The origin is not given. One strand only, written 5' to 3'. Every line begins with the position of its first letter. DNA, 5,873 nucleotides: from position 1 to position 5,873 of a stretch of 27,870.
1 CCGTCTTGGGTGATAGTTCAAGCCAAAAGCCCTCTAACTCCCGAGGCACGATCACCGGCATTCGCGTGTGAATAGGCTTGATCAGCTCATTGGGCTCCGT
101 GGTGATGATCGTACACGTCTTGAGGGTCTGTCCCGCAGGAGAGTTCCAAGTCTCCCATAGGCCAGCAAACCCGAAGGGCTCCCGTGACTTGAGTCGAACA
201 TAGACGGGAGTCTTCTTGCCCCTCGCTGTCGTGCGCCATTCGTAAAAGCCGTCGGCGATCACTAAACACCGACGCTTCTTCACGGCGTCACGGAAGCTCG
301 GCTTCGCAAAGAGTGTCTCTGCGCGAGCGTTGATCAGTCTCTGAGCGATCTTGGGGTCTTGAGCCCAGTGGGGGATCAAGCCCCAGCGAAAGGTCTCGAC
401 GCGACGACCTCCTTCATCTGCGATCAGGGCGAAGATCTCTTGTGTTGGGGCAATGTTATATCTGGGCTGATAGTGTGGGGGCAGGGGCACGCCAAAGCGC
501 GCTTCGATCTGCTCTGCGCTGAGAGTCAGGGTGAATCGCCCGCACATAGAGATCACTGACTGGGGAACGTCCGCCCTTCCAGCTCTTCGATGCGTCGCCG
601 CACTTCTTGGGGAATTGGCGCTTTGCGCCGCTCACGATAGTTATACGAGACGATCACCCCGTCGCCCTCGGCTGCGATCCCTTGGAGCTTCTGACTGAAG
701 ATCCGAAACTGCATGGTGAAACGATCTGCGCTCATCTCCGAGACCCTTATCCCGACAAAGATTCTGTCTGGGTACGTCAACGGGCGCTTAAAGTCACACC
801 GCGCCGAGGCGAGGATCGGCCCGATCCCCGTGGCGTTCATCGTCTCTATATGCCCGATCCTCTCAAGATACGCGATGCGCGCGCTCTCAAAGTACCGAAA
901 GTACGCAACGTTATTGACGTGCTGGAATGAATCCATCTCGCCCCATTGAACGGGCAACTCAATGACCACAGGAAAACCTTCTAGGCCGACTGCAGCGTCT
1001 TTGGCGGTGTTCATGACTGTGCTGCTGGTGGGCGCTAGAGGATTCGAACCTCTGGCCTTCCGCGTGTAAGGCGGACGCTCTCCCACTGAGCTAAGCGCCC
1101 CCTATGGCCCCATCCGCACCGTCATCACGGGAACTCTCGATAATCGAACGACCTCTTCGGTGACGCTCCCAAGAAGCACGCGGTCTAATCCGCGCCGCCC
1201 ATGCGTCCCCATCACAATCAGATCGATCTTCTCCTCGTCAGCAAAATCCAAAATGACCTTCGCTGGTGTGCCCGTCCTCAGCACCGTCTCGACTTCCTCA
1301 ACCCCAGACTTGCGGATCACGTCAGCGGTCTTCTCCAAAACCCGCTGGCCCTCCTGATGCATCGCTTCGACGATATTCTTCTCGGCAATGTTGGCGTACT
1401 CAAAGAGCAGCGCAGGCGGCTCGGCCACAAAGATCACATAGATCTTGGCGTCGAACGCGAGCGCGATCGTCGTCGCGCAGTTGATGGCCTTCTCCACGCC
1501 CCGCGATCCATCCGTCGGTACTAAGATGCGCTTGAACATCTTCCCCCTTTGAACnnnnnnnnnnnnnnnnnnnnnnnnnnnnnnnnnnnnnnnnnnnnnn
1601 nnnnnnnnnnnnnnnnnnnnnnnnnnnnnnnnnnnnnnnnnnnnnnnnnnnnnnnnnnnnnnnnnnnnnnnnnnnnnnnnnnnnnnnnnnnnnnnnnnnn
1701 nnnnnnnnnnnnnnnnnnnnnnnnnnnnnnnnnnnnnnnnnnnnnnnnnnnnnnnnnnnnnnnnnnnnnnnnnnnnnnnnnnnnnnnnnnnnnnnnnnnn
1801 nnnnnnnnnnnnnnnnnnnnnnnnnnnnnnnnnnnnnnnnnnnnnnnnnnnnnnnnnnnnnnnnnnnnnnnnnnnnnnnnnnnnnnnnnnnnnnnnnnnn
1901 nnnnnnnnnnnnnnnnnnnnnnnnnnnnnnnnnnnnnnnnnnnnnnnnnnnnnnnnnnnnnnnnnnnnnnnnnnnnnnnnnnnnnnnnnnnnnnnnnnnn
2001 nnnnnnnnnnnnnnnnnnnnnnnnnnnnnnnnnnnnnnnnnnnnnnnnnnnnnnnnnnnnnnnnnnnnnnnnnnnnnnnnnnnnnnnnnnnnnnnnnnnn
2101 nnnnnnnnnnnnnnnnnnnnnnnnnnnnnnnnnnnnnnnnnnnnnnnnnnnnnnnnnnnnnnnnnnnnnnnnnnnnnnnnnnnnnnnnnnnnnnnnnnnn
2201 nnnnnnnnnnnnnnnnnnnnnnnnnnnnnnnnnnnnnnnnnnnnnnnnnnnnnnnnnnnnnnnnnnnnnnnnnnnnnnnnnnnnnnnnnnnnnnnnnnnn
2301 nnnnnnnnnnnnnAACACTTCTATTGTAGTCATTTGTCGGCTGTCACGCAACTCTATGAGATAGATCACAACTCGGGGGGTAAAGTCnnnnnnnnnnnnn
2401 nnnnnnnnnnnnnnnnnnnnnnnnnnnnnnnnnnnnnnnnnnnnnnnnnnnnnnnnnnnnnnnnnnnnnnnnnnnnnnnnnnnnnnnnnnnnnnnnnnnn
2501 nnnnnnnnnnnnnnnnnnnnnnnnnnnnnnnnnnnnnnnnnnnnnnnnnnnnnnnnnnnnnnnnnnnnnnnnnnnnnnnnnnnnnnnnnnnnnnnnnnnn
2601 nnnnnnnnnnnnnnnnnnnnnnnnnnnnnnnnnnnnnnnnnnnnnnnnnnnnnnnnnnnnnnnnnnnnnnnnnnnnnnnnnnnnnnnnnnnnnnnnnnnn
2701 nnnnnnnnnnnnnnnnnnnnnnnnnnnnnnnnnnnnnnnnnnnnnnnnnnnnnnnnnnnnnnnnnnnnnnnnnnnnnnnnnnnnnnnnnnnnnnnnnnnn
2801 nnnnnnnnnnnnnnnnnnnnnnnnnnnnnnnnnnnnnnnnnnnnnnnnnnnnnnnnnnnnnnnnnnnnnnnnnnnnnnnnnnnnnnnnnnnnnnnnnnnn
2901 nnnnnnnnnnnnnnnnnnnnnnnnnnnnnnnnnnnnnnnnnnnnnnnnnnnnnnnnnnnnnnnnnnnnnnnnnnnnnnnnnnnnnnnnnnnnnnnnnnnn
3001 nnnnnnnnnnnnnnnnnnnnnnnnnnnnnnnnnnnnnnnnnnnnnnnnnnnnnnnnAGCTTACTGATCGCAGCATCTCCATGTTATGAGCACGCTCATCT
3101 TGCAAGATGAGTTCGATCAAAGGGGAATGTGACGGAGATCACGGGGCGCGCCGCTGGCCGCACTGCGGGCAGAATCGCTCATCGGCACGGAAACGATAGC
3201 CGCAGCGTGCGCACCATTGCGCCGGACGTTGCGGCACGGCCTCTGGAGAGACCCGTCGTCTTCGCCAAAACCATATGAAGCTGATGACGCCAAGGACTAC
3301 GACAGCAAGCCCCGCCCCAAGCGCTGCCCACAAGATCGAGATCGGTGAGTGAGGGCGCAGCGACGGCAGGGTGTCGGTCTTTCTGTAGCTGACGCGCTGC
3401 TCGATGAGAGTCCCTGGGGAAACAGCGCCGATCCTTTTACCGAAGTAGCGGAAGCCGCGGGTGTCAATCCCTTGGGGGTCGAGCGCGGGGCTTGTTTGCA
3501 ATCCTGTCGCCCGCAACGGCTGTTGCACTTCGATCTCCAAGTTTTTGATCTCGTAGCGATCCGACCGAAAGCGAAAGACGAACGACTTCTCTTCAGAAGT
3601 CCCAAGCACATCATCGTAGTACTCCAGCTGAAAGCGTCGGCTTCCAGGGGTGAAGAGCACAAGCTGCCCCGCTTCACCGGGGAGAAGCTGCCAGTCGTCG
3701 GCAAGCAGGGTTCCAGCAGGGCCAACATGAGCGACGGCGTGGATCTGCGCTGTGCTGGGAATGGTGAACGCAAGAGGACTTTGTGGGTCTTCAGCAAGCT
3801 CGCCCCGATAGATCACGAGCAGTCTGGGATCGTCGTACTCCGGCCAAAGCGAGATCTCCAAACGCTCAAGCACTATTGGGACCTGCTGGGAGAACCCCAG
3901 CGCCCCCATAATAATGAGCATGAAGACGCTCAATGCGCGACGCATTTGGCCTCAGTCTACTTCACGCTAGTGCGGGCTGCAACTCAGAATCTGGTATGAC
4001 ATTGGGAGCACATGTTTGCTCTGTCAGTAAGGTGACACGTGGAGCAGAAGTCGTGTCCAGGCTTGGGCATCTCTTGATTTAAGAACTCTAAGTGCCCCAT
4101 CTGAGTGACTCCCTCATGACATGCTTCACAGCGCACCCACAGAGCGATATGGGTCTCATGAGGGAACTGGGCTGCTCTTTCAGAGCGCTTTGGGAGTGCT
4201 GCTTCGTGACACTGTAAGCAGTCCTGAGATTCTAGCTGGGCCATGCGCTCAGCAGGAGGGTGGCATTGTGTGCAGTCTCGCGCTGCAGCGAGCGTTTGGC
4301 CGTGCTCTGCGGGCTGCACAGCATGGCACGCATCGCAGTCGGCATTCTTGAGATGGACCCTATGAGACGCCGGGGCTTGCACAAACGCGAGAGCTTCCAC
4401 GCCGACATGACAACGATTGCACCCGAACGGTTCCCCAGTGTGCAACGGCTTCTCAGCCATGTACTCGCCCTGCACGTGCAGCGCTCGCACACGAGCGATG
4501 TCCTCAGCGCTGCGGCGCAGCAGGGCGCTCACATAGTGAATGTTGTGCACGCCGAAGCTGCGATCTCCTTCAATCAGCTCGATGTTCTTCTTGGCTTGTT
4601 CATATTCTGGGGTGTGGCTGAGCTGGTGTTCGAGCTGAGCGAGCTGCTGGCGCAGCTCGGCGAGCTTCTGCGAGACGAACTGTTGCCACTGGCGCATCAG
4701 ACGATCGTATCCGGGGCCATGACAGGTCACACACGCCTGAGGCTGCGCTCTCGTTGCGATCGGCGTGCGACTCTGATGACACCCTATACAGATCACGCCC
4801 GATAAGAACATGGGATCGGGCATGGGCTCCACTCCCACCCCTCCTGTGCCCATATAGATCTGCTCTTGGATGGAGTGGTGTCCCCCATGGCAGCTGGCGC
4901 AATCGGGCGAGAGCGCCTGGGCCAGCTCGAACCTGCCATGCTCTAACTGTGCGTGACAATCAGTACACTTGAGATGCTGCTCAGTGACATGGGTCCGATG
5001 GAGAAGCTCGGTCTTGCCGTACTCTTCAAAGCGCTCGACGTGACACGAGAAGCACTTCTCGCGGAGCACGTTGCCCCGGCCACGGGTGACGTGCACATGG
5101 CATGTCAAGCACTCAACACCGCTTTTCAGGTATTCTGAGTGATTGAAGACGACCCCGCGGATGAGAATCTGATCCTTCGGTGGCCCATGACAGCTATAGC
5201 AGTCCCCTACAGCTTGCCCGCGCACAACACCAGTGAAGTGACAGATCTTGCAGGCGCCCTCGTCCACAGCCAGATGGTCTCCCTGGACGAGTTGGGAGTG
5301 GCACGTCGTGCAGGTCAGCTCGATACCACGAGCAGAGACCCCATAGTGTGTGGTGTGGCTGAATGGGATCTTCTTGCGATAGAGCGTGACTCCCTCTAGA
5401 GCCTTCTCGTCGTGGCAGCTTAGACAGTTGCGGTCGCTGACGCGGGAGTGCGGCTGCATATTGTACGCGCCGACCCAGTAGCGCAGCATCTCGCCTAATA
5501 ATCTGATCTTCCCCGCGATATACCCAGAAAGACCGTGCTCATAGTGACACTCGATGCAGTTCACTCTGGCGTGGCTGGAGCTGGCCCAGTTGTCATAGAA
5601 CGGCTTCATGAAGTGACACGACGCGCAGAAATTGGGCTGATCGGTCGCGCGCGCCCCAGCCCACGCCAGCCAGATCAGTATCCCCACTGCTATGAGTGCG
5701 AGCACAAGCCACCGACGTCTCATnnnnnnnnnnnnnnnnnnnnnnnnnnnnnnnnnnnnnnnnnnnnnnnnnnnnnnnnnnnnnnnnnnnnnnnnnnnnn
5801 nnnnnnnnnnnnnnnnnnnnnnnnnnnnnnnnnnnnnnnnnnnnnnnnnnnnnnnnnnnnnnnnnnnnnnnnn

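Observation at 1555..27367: Self-contained 96-heme respiratory supercluster: many quinol-side modules feeding anchor-less terminal enzymes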

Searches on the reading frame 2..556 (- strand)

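Call 6: search_protein_families(library=pfam, proteins=[window:2-556:-], max_evalue=0.01)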
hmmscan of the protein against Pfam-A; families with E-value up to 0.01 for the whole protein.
window:2-556:- (185 aa): 1 family
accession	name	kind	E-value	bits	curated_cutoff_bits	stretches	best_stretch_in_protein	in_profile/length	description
PF02586.19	SRAP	-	2e-68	230.6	27.1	1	4-181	1-182/214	SOS response associated peptidase (SRAP)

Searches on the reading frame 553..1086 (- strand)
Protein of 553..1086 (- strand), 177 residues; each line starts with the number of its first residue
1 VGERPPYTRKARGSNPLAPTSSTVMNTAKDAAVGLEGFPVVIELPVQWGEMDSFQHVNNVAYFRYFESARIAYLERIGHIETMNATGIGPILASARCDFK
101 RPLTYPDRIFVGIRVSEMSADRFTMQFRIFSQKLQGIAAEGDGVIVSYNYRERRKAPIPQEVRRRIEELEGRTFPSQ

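Call 6: search_protein_families(library=pfam, proteins=[window:553-1086:-], max_evalue=0.01)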
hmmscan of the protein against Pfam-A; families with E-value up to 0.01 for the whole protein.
window:553-1086:- (177 aa): 3 families
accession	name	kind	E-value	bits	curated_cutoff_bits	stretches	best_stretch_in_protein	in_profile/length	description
PF13279.12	4HBT_2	-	3.8e-30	105.3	25.5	1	46-165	1-121/122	Thioesterase-like superfamily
PF03061.28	4HBT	-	1e-11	45.4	20.6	1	54-134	1-75/79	Thioesterase superfamily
PF20791.3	Acyl-ACP_TE_C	-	0.0005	20.7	21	1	43-66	11-34/101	Acyl-ACP thioesterase C-terminal domain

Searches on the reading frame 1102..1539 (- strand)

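Call 6: search_protein_families(library=pfam, proteins=[window:1102-1539:-], max_evalue=0.01)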
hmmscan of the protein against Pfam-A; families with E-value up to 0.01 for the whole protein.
window:1102-1539:- (145 aa): 1 family
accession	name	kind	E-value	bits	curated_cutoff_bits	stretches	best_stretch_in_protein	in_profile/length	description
PF00582.32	Usp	-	3.4e-35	122.1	24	1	1-142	1-141/141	Universal stress protein family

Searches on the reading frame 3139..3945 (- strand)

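Call 6: search_protein_families(library=pfam, proteins=[window:3139-3945:-], max_evalue=0.01)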
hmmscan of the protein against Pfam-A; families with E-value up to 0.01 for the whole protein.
window:3139-3945:- (268 aa): 3 families
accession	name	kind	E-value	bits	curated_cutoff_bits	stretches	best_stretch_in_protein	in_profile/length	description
PF12773.13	DZR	-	0.00078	20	27.3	1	243-263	25-45/45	Double zinc ribbon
PF13240.11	Zn_Ribbon_1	-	0.001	19.3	25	1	245-263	2-20/23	zinc-ribbon domain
PF17032.10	Zn_ribbon_15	-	0.0051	18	28.9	1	237-263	47-73/73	zinc-ribbon family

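Call 14: search_protein_families(library=ncbifam, proteins=[window:3139-3945:-], max_evalue=0.001)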
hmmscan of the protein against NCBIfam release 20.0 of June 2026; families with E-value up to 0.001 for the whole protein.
window:3139-3945:- (268 aa): 0 families

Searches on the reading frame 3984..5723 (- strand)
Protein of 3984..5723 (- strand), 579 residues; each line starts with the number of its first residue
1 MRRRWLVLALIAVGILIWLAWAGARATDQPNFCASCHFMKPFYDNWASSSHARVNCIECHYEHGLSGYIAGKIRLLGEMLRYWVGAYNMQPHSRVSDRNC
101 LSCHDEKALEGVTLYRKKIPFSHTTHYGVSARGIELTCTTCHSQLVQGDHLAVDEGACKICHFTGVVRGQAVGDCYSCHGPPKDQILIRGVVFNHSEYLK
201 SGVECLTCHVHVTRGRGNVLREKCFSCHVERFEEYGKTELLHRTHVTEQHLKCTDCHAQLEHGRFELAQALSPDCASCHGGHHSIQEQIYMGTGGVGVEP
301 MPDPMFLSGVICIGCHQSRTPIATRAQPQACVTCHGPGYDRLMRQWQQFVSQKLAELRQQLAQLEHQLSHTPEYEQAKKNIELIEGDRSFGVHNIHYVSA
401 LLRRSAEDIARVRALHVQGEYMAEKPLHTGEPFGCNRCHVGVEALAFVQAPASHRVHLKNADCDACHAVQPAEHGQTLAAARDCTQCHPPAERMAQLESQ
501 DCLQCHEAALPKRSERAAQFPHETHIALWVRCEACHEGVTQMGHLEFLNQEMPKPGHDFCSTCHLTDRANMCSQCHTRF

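Call 6: search_protein_families(library=pfam, proteins=[window:3984-5723:-], max_evalue=0.01)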
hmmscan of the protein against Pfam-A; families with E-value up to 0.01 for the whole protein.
window:3984-5723:- (579 aa): 5 families
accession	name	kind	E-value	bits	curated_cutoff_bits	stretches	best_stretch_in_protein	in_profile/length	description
PF14522.11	Cytochrome_C7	-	2.2e-24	85.5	24.8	4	273-335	14-66/67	Cytochrome c7 and related cytochrome c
PF14537.11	Cytochrom_c3_2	-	4.9e-19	69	25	2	200-279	4-78/79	Cytochrome c3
PF22113.1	Mtrc-MtrF_II-IV_dom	-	2.3e-12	47.3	30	2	32-183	8-167/176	Outer membrane cytochrome MtrC/MtrF-like, domains II/IV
PF02085.21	Cytochrom_CIII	-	1.4e-11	45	22.9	1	189-279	19-101/101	Class III cytochrome C family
PF03264.19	Cytochrom_NNT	-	1.1e-10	42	24.1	1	6-88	11-100/174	NapC/NirT cytochrome c family, N-terminal region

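Call 14: search_protein_families(library=ncbifam, proteins=[window:3984-5723:-], max_evalue=0.001)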
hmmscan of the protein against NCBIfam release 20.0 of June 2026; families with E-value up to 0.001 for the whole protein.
window:3984-5723:- (579 aa): 6 families
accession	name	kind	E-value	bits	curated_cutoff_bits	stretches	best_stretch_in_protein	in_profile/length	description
TIGR03153.1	cytochr_NrfH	equivalog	3.4e-15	56.3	134.2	1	8-144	6-135/138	cytochrome c nitrite reductase small subunit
TIGR03508.1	decahem_SO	subfamily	6.9e-15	55.2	192.2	1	98-280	3-175/258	DmsE family decaheme c-type cytochrome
NF011606.0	PRK15032.1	equivalog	1.8e-08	33.9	455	1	4-74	14-95/390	pentaheme c-type cytochrome TorC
NF045713.1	CxxCH_16_HmcA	equivalog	4e-05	22.4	400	1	203-514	112-394/541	sulfate respiration complex hexadecaheme cytochrome HmcA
TIGR04257.1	nanowire_3heme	domain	0.00018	21.6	40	1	514-576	9-74/75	c(7)-type cytochrome triheme domain-containing protein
NF008659.0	PRK11659.1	equivalog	0.00044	20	184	1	93-211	42-145/188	cytochrome c nitrite reductase pentaheme subunit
